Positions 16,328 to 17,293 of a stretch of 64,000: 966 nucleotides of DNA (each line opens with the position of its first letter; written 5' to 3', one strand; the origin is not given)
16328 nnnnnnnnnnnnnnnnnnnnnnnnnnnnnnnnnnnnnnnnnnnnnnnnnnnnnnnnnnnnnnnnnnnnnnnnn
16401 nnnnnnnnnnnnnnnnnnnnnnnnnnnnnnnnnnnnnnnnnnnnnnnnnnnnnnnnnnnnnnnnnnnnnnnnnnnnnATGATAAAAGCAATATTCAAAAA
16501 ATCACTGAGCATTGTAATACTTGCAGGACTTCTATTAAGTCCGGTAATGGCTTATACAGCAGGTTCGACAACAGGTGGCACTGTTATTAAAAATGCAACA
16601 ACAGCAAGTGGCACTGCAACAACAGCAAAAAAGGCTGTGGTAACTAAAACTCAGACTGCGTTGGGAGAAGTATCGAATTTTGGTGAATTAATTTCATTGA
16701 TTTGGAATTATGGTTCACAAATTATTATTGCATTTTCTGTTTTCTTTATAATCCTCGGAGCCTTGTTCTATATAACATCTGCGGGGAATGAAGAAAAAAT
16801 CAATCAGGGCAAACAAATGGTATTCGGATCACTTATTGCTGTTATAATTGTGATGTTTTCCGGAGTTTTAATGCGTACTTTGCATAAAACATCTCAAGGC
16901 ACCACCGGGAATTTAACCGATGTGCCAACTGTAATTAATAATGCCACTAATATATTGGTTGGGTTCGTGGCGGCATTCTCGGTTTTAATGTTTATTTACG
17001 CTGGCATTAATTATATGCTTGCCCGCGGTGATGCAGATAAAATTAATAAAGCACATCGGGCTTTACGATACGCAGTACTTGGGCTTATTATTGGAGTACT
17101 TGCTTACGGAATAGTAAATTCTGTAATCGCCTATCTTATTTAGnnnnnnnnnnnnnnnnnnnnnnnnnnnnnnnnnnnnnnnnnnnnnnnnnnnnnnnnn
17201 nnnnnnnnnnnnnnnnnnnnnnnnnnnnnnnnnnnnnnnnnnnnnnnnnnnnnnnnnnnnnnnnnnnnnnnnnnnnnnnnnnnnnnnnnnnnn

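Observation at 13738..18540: Orphan VirB6-like + three VirB2/TrbC-type pilin genes, including a tandem double pilin, with no T4SS ATPase nearby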

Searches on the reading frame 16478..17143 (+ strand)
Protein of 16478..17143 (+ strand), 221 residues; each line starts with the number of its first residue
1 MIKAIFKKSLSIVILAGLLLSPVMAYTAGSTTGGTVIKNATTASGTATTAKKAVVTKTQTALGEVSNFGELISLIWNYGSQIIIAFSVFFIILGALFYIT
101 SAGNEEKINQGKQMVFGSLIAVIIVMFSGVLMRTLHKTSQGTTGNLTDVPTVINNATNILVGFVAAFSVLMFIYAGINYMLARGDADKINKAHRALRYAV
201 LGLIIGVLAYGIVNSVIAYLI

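Call 3: search_protein_families(library=pfam, proteins=[window:16478-17143:+], max_evalue=1)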
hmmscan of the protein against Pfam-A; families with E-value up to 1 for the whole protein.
window:16478-17143:+ (221 aa): 5 families
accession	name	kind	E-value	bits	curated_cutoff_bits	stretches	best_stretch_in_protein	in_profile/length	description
PF18895.5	T4SS_pilin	-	5.6e-15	55.6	26.6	2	149-214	5-69/71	Type IV secretion system pilin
PF07331.16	TctB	-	0.0061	17.2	29.1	1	85-214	2-129/137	Tripartite tricarboxylate transporter TctB family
PF07843.16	DUF1634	-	0.14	12.8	27.5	1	112-175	3-66/102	Protein of unknown function (DUF1634)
PF19943.4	DUF6405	-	0.19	12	25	1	163-175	9-21/37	Family of unknown function (DUF6405)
PF04290.18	DctQ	-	0.85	10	28.3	0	121-216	29-126/132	Tripartite ATP-independent periplasmic transporters, DctQ component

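Call 7: search_protein_families(library=ncbifam, proteins=[window:16478-17143:+], max_evalue=0.1)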
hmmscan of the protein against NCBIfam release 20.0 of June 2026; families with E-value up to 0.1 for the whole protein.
window:16478-17143:+ (221 aa): 3 families
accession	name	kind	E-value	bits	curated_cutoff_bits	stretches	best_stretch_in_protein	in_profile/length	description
NF045849.1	ICE_MMCAP2_0565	equivalog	1.1e-11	44.2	40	2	151-219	11-79/80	Mbov_0395 family pilin-like conjugal transfer protein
NF046000.1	MAG1210_fam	subfamily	0.015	13.9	275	1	38-160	25-145/550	MAG1210 family protein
NF047765.1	LIC_13387_fam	subfamily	0.064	12.9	33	1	154-206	51-103/131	LIC_13387 family protein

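Call 8: find_encoding_contigs(protein=window:16478-17143:+, flank=10000, max_places=6)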
Protein window:16478-17143:+ (221 aa): 4 contigs read that carry it; 4 places shown.
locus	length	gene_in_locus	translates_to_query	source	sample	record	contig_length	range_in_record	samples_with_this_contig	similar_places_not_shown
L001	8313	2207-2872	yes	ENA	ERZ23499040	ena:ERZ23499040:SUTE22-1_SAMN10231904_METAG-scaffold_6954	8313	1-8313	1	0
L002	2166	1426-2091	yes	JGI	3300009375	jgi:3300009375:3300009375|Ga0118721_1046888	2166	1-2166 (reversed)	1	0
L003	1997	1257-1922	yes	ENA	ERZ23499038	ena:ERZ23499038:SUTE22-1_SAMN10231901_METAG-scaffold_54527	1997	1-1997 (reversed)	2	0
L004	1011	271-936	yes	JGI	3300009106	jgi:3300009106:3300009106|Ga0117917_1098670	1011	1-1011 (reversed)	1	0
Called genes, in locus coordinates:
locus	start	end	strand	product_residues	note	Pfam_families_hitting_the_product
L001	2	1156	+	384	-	?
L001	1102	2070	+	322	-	-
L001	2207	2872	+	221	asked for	PF18895:T4SS_pilin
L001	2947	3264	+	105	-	PF18895:T4SS_pilin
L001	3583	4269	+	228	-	PF18895:T4SS_pilin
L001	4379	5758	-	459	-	PF00206:Lyase_1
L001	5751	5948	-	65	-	-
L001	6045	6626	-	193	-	PF24827:AstE_AspA_cat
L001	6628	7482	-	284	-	PF00696:AA_kinase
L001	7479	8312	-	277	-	?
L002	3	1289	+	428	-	?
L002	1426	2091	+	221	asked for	PF18895:T4SS_pilin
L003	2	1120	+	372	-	?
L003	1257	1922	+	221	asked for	PF18895:T4SS_pilin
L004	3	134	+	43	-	?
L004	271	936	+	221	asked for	PF18895:T4SS_pilin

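Call 25: find_homologous_proteins(query=window:16478-17143:+, max_evalue=0.001)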
Query window:16478-17143:+ (221 aa): 141 proteins with E <= 0.001 among 1922 candidates; the best 120 are listed.
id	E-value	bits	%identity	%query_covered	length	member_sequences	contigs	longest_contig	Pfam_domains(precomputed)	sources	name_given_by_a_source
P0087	1.3e-112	392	91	98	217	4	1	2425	PF18895.6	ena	-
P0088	2.3e-83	297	70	98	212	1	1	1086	PF18895.6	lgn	-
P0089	1.2e-71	259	61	97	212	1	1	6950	PF18895.6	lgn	-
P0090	5.0e-71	257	67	78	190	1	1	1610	PF18895.6,PF04956.19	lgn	-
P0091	7.2e-71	256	70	76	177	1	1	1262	PF18895.6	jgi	-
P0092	7.4e-71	256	70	75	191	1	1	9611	PF18895.6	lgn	-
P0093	1.4e-70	255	73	74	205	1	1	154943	PF18895.6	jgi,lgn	jgi:uncharacterized protein with PQ loop repeat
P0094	1.5e-69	252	70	75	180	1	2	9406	PF18895.6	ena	-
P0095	3.4e-69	251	71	74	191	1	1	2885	PF18895.6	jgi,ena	-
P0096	4.2e-69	250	71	74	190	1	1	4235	PF18895.6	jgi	jgi:hypothetical protein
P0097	5.5e-69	250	69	74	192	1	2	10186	PF18895.6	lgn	-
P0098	6.5e-69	250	69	75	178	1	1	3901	PF18895.6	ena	-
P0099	6.7e-69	250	72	74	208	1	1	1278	PF18895.6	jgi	jgi:hypothetical protein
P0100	7.1e-69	250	68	74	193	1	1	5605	PF18895.6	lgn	-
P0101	9.4e-69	249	63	81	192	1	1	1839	PF18895.6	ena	-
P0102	1.2e-68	249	70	74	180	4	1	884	PF18895.6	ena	-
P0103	2.8e-68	248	70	75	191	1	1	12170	PF18895.6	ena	-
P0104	4.4e-68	247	57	100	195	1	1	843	PF18895.6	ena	-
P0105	1.3e-67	246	65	79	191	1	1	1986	PF18895.6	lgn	-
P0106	1.4e-67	245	65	75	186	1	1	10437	PF18895.6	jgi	jgi:uncharacterized protein with PQ loop repeat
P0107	2.2e-67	245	69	74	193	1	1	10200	PF18895.6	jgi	-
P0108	2.7e-67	245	69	75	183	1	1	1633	PF18895.6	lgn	-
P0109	3.0e-67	244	66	74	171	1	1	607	PF18895.6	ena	-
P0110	3.4e-67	244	67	81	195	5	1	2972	PF18895.6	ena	-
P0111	3.7e-67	244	69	74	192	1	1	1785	PF18895.6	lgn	-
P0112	4.3e-67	244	70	75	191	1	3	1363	PF18895.6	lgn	-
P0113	1.3e-66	242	67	75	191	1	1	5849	PF18895.6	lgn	-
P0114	1.4e-66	242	56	100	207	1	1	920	PF18895.6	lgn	-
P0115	1.7e-66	242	69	74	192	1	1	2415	PF18895.6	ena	-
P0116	2.4e-66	241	65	74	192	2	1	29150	PF18895.6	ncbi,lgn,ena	-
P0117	2.4e-66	241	68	74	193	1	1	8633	PF18895.6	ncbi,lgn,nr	ncbi:hypothetical protein JW752_03520 [Candidatus Peregrinibacteria bacterium]|nr:hypothetical prote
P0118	2.8e-66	241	67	75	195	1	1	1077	PF18895.6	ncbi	-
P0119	4.7e-66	240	64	72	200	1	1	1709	PF18895.6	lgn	-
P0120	5.8e-66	240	66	74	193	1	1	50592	PF18895.6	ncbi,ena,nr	ncbi:hypothetical protein KKA33_01090 [Patescibacteria group bacterium]|nr:hypothetical protein [Pat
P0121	7.0e-66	240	68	74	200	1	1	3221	PF18895.6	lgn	-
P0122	7.1e-66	240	64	77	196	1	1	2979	PF18895.6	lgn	-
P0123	7.9e-66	240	68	72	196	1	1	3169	PF18895.6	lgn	-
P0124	8.1e-66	240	65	77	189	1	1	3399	PF18895.6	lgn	-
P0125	8.3e-66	240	65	74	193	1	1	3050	PF18895.6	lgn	-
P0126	1.4e-65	239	67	74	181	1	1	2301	PF18895.6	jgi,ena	-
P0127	1.4e-65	239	64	72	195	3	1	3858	PF18895.6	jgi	jgi:hypothetical protein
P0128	1.6e-65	239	59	85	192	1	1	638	PF18895.6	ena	-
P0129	1.6e-65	239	66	74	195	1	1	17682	PF18895.6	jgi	-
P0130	3.9e-65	237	67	74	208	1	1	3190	PF18895.6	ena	-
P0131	9.3e-65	236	65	75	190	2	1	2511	PF18895.6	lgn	-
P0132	9.6e-65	236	68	74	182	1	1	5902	PF18895.6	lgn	-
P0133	1.5e-64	236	66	75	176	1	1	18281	PF18895.6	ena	-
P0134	1.5e-64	236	66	74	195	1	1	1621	PF18895.6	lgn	-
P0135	1.5e-64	236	66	75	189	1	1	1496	PF18895.6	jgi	jgi:hypothetical protein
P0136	1.8e-64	235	66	75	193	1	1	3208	PF18895.6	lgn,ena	-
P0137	1.8e-64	235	67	74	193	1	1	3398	PF18895.6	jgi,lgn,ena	-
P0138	5.0e-64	234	66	74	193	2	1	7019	PF18895.6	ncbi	-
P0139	6.3e-64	234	68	74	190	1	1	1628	PF18895.6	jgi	-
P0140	8.4e-64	233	65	74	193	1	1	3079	PF18895.6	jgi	jgi:hypothetical protein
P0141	1.1e-63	233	67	73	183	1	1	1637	PF18895.6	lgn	-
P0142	1.2e-63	233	67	74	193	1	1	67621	PF18895.6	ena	-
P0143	1.3e-63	232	66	74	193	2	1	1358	PF18895.6,PF04956.19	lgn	-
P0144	1.6e-63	232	63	81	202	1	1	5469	PF18895.6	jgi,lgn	jgi:glucose uptake protein GlcU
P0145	2.3e-63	232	68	73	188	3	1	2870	PF18895.6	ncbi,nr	ncbi:hypothetical protein KKF04_02650, partial [Patescibacteria group bacterium]|nr:hypothetical pro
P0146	2.6e-63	232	57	89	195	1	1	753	PF18895.6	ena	-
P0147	3.7e-63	231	61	78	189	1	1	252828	PF18895.6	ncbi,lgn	-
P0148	5.3e-63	231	64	74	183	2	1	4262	PF18895.6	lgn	-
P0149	5.4e-63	230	66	74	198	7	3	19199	PF18895.6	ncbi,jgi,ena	-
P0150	5.7e-63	230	66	74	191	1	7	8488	PF18895.6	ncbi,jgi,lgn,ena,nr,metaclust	ncbi:hypothetical protein COY07_03655 [Candidatus Peregrinibacteria bacterium CG_4_10_14_0_2_um_filt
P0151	5.7e-63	230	65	74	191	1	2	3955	PF18895.6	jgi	jgi:cellobiose-specific phosphotransferase system component IIC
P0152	1.0e-62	230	63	74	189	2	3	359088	PF18895.6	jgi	jgi:hypothetical protein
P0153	1.3e-62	229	64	74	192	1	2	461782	PF18895.6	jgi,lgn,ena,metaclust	metaclust:\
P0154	1.3e-62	229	65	75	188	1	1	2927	PF18895.6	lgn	-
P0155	1.4e-62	229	62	75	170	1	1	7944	PF18895.6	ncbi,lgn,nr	ncbi:hypothetical protein JXA05_02120 [Candidatus Peregrinibacteria bacterium]|nr:hypothetical prote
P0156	1.5e-62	229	53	95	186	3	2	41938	PF18895.6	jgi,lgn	jgi:cytochrome bd-type quinol oxidase subunit 2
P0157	1.8e-62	229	63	74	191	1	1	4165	PF18895.6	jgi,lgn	-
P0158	2.0e-62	229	63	75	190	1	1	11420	PF18895.6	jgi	jgi:hypothetical protein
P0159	2.4e-62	228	63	74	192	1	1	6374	PF18895.6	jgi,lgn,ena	-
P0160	2.9e-62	228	58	86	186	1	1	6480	PF18895.6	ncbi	ncbi:MAG: hypothetical protein V1760_01365 [Candidatus Peregrinibacteria bacterium]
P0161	3.4e-62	228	63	74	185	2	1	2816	PF18895.6,PF04956.19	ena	-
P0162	4.0e-62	228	65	74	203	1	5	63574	PF18895.6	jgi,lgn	jgi:hypothetical protein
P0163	6.0e-62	227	64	74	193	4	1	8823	PF18895.6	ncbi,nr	ncbi:hypothetical protein HZA44_01645 [Candidatus Peregrinibacteria bacterium]|nr:hypothetical prote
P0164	6.0e-62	227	60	79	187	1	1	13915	PF18895.6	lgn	-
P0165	7.2e-62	227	65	73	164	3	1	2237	PF18895.6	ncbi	-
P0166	1.4e-61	226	63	74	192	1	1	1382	PF18895.6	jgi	jgi:hypothetical protein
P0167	2.8e-61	225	63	74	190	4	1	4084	PF18895.6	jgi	-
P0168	3.2e-61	225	65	74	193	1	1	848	PF18895.6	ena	-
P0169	4.0e-61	224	65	74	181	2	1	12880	PF18895.6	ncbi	-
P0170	4.2e-61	224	65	74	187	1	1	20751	PF18895.6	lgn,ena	-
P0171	5.6e-61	224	61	85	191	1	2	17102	PF18895.6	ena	-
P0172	7.7e-61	223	64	74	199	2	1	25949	PF18895.6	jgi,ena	-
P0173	1.0e-60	223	60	78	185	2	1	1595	PF18895.6,PF04956.19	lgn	-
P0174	2.6e-60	222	61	81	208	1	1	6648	PF18895.6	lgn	-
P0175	2.8e-60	222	53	98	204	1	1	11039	PF18895.6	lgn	-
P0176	3.1e-60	221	54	97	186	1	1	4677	PF18895.6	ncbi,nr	ncbi:hypothetical protein KKA95_04245 [Patescibacteria group bacterium]|nr:hypothetical protein [Pat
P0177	4.5e-60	221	59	80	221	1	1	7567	PF18895.6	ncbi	-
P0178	5.9e-60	221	71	63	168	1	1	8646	PF18895.6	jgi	-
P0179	1.1e-59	220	62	74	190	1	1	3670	PF18895.6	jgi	jgi:hypothetical protein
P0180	1.4e-59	219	62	74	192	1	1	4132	PF18895.6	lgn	-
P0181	3.0e-59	218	63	74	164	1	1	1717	PF18895.6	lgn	-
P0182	4.6e-59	218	61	75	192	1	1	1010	PF18895.6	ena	-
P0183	6.8e-59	217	61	73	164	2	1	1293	PF18895.6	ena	-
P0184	7.7e-59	217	63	74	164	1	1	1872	PF18895.6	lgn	-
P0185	1.1e-58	216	62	74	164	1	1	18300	PF18895.6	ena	-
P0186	2.0e-58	216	60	73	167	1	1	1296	PF18895.6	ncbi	-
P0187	2.0e-58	216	61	74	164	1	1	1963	PF18895.6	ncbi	-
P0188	2.2e-58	215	62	74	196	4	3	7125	PF18895.6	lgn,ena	-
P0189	4.1e-58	215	60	74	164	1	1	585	PF18895.6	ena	-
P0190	4.5e-58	214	63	74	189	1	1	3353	PF18895.6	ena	-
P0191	4.5e-58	214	60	75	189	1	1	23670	PF18895.6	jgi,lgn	jgi:hypothetical protein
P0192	6.0e-58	214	60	74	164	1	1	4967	PF18895.6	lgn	-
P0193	7.0e-58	214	61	74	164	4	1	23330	PF18895.6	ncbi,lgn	-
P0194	7.0e-58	214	60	74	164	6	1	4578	PF18895.6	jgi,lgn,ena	-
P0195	8.3e-58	214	53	91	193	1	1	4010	PF18895.6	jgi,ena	-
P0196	1.0e-57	213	61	74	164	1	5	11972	PF18895.6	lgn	-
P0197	1.6e-57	213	58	77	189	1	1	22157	PF18895.6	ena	-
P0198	2.6e-57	212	59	76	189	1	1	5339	PF18895.6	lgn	-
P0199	2.9e-57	212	61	74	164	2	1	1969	PF18895.6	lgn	-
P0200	5.0e-57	211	59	73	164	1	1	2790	PF18895.6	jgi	-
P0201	7.7e-57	210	60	74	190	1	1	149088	PF18895.6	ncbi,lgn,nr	ncbi:hypothetical protein JW758_01285 [Candidatus Peregrinibacteria bacterium]|nr:hypothetical prote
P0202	8.0e-57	210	59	73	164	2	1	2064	PF18895.6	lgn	-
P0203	1.5e-56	209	59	74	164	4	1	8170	PF18895.6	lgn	-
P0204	1.8e-56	209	58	74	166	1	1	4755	PF18895.6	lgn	-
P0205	2.1e-56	209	61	74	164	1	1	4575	PF18895.6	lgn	-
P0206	2.6e-56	209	59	74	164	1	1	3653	PF18895.6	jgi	-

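Call 62: predict_structure(alignment_id=A2)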
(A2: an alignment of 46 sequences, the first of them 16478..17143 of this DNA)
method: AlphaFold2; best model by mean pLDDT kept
length: 221 residues; sequences in the alignment: 46
mean_pLDDT: 70.8   pTM: 0.48
mean pLDDT of the five models: 70.8, 70.0, 67.5, 65.3, 61.3
residues with pLDDT >= 90: 13; 70-90: 131; 50-70: 43; < 50: 34
segments of 3 or more residues with pLDDT < 50: 24-52, 138-140
pLDDT, mean of each block of 10 residues (from residue 1): 67 68 44 41 45 53 66 75 77 78 80 81 76 57 59 76 83 89 89 89 86 78 71
secondary structure, 60 per line:
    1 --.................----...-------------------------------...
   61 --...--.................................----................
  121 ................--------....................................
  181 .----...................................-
elements in order: H3-19 E58-60 E63-65 H68-100 H105-136 H145-181 H186-220

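Call 67: fold_search(model_id=the predicted structure, library=pdb)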
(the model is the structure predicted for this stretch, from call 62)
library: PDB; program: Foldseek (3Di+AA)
matches with E <= 10: 116; with E <= 0.001: 0
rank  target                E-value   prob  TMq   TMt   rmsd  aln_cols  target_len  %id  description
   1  6n63                  3.6e-01  0.51  0.24  0.34  12.3       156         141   11  Crystal structure of an Iron binding protein (released 2019-07-17)
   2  8wqy_C                4.2e-01  0.25  0.22  0.28  21.3       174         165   10  Fe-O nanocluster of form-XI in the 4-fold channel of Ureaplasma diversum ferritin (released 2024-06-12)
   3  8wqv_U                4.7e-01  0.25  0.22  0.28  21.4       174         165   10  Fe-O nanocluster of form-VIII in the 4-fold channel of Ureaplasma diversum ferritin (released 2024-06-12)
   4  1o5h_A                5.5e-01  0.35  0.24  0.26  13.1       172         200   10  Crystal structure of formiminotetrahydrofolate cyclodeaminase (TM1560) from Thermotoga maritima at 2.80 A resolution (released 2003-09-30)
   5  8wqv_C                6.1e-01  0.21  0.22  0.28  21.4       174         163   10  Fe-O nanocluster of form-VIII in the 4-fold channel of Ureaplasma diversum ferritin (released 2024-06-12)
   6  8wqy_E                6.8e-01  0.20  0.21  0.27  20.9       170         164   11  Fe-O nanocluster of form-XI in the 4-fold channel of Ureaplasma diversum ferritin (released 2024-06-12)
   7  1o5h_B                1.0e+00  0.21  0.23  0.26  13.1       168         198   10  Crystal structure of formiminotetrahydrofolate cyclodeaminase (TM1560) from Thermotoga maritima at 2.80 A resolution (released 2003-09-30)
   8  9sv3_D                1.3e+00  0.21  0.24  0.23  17.5       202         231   10  Local refinement of EloB/EloC/VHL/CV2a/14-3-3zeta/ERa from pose 1 (released 2025-12-03)
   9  8wqy_V                1.4e+00  0.14  0.21  0.27  20.7       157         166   12  Fe-O nanocluster of form-XI in the 4-fold channel of Ureaplasma diversum ferritin (released 2024-06-12)
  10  8wqu_A                1.5e+00  0.18  0.23  0.30  20.9       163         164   11  Fe-O nanocluster of form-IX in the 4-fold channel of Ureaplasma diversum ferritin (released 2024-06-12)
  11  5fej_A                1.8e+00  0.18  0.21  0.32  19.7       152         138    8  CopM in the Cu(I)-bound form (released 2016-09-07)
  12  8e2i_E                2.1e+00  0.09  0.17  0.21  22.7       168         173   11  Cryo-EM structure of BIRC6/Smac (released 2023-02-15)
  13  5m4y_C                2.2e+00  0.38  0.38  0.45   8.1       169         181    6  Crystal structure of the Sec3/Sso2 complex at 2.20 angstrom resolution (released 2017-02-08)
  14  6z0c_D                2.2e+00  0.25  0.31  0.35  10.2       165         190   13  Structure of in silico modelled artificial Maquette-3 protein (released 2021-03-17)
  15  8chf_C                2.2e+00  0.04  0.12  0.12  18.6       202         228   11  cryo-EM Structure of Craf:14-3-3:Mek1 (released 2024-02-21)
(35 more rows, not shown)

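Call 71: search_protein_representatives(alignment_id=A2)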
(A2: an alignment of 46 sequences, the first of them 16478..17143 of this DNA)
Query: 46 sequences, 192 profile positions. Proteins with E-value up to 0.001 (for the whole library): 33940; up to 1e-10: 1361; up to 1e-30: 21. The best 150 are listed.
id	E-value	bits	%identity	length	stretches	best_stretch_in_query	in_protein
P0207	1.2e-71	256.8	-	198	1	24-192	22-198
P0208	2.8e-52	193.6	-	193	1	10-191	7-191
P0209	1.4e-50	188.1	-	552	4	46-187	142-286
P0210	7.9e-49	182.3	-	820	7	120-188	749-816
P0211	8.8e-48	178.9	-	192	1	12-190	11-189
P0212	8.0e-45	169.3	-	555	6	129-187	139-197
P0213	4.3e-43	163.6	-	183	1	15-191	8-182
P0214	8.3e-43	162.7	-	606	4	6-188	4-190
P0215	1.5e-41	158.6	-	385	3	56-189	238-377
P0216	1.4e-40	155.4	-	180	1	17-187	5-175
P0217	7.0e-40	153.2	-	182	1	17-190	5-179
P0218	8.1e-39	149.7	-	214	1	20-191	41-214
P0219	2.5e-38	148.1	-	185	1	22-189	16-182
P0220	3.4e-38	147.7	-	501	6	42-187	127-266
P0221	6.0e-38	146.9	-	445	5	121-187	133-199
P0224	5.5e-32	127.4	-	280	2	52-188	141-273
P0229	1.8e-29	119.2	-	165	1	30-189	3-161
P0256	6.5e-24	101.1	-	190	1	14-189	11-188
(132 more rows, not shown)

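Call 72: search_protein_families(library=pfam, proteins=[P0209, P0210, P0212, P0214, P0215, P0220, P0221, P0224, P0208, P0213], max_evalue=0.001)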
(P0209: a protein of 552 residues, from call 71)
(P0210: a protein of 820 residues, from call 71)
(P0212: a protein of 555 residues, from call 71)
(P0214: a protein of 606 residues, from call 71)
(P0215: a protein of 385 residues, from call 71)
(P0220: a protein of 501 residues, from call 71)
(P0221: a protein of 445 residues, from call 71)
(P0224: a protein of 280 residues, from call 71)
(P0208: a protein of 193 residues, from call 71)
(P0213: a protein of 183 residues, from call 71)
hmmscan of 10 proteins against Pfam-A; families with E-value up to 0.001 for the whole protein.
P0209 (552 aa): 3 families
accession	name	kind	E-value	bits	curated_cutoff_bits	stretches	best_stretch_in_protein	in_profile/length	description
PF18895.5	T4SS_pilin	-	2.9e-71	235.9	26.6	6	475-544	3-71/71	Type IV secretion system pilin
PF02322.20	Cyt_bd_oxida_II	-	2.2e-08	34.2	35.6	0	149-366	84-247/302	Cytochrome bd terminal oxidase subunit II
PF17382.7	Ycf70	-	0.00044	21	25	0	288-337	6-55/89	Uncharacterized Ycf70-like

P0210 (820 aa): 2 families
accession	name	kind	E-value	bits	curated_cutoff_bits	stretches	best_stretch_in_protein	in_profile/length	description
PF18895.5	T4SS_pilin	-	2.2e-67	223.5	26.6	8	169-227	9-66/71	Type IV secretion system pilin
PF04956.18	TrbC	-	1.5e-13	51.2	27.9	1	331-408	26-96/98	TrbC/VIRB2 pilin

P0212 (555 aa): 2 families
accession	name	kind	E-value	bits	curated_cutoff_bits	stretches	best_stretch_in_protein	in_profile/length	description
PF18895.5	T4SS_pilin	-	1.2e-51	173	26.6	6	304-365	7-67/71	Type IV secretion system pilin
PF02322.20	Cyt_bd_oxida_II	-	2.2e-05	24.4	35.6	0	219-362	147-258/302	Cytochrome bd terminal oxidase subunit II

P0214 (606 aa): 2 families
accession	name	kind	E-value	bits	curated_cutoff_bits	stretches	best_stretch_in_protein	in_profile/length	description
PF18895.5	T4SS_pilin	-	2.4e-47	159.3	26.6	7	285-344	6-64/71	Type IV secretion system pilin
PF04956.18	TrbC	-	1e-14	54.9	27.9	0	9-105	16-96/98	TrbC/VIRB2 pilin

P0215 (385 aa): 3 families
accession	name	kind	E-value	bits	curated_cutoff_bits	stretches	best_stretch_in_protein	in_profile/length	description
PF18895.5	T4SS_pilin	-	1.6e-44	150.3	26.6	4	307-375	4-71/71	Type IV secretion system pilin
PF04956.18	TrbC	-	1.7e-12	47.8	27.9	2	127-197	32-96/98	TrbC/VIRB2 pilin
PF17197.9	DUF5134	-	0.0008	19.8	29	0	63-162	39-119/152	Domain of unknown function (DUF5134)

P0220 (501 aa): 1 family
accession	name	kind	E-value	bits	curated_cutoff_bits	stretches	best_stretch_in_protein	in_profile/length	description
PF18895.5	T4SS_pilin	-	5.2e-50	167.9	26.6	6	429-497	7-71/71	Type IV secretion system pilin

P0221 (445 aa): 2 families
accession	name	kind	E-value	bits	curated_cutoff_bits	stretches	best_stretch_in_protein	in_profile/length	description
PF18895.5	T4SS_pilin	-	1.1e-45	154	26.6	5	368-432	7-71/71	Type IV secretion system pilin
PF01810.24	LysE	-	0.00017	21.6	25.6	0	65-120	55-105/193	LysE type translocator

P0224 (280 aa): 5 families
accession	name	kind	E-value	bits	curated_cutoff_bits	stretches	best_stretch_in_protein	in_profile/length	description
PF18895.5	T4SS_pilin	-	6.8e-34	116.2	26.6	3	44-111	5-71/71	Type IV secretion system pilin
PF07125.16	DUF1378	-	2e-08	34.7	25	0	138-159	7-28/59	Protein of unknown function (DUF1378)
PF24668.1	KH_Vigilin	-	5.5e-06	26.3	27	0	74-92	26-44/50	Vigilin KH domain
PF19607.4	DUF6112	-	1.4e-05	25.2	25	0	209-257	16-66/88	Family of unknown function (DUF6112)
PF00013.35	KH_1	-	0.0001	22.5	21.5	0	236-253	48-65/66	KH domain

P0208 (193 aa): 2 families
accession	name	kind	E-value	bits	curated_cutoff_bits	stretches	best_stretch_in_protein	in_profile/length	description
PF18895.5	T4SS_pilin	-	1e-14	54.8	26.6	2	118-186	3-70/71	Type IV secretion system pilin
PF04956.18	TrbC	-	2.3e-08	34.6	27.9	1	2-84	10-85/98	TrbC/VIRB2 pilin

P0213 (183 aa): 1 family
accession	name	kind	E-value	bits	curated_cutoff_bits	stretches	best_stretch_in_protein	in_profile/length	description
PF18895.5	T4SS_pilin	-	4e-12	46.5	26.6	2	113-178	6-71/71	Type IV secretion system pilin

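Call 88: find_related_loci(query=A8, collection=metagenome_contigs, flank=10000)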
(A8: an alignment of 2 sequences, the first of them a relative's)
Query A8 (180 aa) in metagenome_contigs; peptide patterns used: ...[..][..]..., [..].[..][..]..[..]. (x = any residue, [..] = any of these).
600 stretches matched a pattern, but none encodes a relative of the query by tblastn (E <= 1e-3).
